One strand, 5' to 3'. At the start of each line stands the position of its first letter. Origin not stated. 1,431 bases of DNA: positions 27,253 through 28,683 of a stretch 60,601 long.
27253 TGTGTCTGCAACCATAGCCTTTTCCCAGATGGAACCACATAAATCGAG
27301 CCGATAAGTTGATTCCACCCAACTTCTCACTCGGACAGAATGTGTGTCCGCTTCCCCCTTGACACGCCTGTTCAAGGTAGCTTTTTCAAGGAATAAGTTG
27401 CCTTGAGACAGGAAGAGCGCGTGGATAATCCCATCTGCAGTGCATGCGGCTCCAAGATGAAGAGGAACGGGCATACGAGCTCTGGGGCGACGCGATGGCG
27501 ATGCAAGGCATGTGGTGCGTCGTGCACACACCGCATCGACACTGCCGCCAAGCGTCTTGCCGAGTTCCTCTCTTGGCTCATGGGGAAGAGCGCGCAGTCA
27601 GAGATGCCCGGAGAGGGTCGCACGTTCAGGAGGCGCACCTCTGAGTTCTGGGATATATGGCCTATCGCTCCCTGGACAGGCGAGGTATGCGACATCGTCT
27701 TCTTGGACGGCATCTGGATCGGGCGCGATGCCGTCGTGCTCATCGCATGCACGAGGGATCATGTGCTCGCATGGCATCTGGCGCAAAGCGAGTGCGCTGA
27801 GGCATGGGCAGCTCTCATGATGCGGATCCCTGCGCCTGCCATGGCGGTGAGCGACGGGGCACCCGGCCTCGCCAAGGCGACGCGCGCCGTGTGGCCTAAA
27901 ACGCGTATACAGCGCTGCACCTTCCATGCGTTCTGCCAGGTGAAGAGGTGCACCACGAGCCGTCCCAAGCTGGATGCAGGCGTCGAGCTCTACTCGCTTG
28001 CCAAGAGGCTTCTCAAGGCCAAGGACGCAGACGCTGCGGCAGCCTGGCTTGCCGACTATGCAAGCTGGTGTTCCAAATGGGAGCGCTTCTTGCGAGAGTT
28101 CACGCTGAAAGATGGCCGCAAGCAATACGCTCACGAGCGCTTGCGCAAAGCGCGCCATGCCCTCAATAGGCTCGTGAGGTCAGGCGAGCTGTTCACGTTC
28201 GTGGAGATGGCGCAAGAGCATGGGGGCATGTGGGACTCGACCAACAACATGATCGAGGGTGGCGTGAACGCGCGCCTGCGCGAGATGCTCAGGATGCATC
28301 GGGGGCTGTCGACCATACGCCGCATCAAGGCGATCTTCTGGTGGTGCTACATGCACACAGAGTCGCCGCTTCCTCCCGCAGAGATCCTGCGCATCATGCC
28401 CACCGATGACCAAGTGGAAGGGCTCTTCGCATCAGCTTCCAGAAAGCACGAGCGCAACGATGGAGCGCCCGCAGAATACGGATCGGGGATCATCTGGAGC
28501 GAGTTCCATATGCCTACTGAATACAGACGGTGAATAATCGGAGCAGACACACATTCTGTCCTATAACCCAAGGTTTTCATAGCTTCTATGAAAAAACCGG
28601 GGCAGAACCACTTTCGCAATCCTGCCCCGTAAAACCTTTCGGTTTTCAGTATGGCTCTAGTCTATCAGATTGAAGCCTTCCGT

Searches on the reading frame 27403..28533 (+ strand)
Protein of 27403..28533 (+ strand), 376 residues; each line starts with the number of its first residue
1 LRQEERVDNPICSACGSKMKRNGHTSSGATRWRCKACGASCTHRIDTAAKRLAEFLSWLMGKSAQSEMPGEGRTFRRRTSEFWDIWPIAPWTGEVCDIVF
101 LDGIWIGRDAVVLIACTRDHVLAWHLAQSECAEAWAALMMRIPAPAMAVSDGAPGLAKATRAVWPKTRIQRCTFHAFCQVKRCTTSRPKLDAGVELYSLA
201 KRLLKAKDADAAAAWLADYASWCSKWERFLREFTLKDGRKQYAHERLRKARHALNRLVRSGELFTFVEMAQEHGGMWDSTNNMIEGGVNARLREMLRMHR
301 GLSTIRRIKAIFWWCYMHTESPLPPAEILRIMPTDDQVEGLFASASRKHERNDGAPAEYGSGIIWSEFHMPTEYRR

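Call 7: search_protein_families(library=phrogs, proteins=[window:27403-28533:+], max_evalue=0.001)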
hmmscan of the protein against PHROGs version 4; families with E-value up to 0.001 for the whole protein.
window:27403-28533:+ (376 aa): 2 families
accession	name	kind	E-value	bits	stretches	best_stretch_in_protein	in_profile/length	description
phrog_2331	-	integration and excision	1e-09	38.5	1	120-223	201-306/407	transposase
phrog_6422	-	moron, auxiliary metabolic gene and host takeover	7.1e-05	24.2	1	8-46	29-67/120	Lar-like restriction alleviation protein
